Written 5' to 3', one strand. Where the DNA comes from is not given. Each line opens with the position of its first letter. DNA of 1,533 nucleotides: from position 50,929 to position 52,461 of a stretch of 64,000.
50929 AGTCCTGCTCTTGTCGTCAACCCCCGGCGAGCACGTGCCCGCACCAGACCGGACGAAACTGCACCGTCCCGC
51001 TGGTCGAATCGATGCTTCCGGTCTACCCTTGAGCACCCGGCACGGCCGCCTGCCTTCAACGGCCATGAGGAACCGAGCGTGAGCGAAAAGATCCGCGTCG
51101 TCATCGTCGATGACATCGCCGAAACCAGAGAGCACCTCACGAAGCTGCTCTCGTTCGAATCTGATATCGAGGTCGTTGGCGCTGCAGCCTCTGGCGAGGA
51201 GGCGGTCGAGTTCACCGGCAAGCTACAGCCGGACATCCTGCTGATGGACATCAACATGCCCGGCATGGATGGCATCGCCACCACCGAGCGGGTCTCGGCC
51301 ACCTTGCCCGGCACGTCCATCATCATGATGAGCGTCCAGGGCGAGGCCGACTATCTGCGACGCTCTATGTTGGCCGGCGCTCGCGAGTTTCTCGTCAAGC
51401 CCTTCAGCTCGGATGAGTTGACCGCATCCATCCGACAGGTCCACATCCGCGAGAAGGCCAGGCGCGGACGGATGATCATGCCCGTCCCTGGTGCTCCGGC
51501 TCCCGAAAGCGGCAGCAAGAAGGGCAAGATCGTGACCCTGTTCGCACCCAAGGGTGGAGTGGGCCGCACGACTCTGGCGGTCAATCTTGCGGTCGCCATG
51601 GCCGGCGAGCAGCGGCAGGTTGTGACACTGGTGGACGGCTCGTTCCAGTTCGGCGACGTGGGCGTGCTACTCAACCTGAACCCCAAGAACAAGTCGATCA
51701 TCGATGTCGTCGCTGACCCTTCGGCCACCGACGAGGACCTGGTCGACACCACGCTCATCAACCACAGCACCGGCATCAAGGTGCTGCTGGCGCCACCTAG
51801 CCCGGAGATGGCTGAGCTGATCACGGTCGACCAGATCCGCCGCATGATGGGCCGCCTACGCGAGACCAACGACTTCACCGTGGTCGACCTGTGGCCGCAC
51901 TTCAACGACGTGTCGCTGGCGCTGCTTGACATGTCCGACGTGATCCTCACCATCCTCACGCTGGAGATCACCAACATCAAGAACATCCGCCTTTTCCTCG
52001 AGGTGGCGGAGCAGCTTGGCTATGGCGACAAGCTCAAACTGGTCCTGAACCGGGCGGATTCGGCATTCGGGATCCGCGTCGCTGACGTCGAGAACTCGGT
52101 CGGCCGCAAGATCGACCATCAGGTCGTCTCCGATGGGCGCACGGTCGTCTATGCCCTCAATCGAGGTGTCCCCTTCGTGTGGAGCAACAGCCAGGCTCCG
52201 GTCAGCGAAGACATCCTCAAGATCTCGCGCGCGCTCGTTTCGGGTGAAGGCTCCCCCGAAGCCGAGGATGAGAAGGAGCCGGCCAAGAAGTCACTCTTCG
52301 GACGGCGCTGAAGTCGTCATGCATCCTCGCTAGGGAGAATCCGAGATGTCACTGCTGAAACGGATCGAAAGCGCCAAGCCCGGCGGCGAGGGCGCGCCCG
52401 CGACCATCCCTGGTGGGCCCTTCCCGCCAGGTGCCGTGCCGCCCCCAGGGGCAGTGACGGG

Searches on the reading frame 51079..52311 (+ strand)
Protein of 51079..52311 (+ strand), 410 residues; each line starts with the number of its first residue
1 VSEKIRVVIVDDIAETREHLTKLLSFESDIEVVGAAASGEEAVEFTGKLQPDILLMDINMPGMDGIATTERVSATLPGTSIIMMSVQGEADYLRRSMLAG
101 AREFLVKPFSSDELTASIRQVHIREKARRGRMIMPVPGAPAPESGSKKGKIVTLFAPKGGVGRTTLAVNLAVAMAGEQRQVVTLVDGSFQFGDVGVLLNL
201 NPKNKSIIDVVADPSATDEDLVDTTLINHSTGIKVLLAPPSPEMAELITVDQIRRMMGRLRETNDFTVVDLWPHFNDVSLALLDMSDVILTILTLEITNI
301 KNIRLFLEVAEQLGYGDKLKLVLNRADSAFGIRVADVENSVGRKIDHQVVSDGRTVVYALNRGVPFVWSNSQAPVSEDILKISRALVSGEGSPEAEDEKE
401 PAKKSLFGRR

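Call 61: search_protein_families(library=pfam, proteins=[window:51079-52311:+], max_evalue=0.00001)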
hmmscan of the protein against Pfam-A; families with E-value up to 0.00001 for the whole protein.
window:51079-52311:+ (410 aa): 2 families
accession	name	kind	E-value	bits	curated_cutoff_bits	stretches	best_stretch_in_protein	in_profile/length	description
PF00072.30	Response_reg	-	1.3e-27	96.6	30.2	1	7-118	1-110/111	Response regulator receiver domain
PF13614.12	AAA_31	-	6.2e-11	43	27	1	150-311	2-165/177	AAA domain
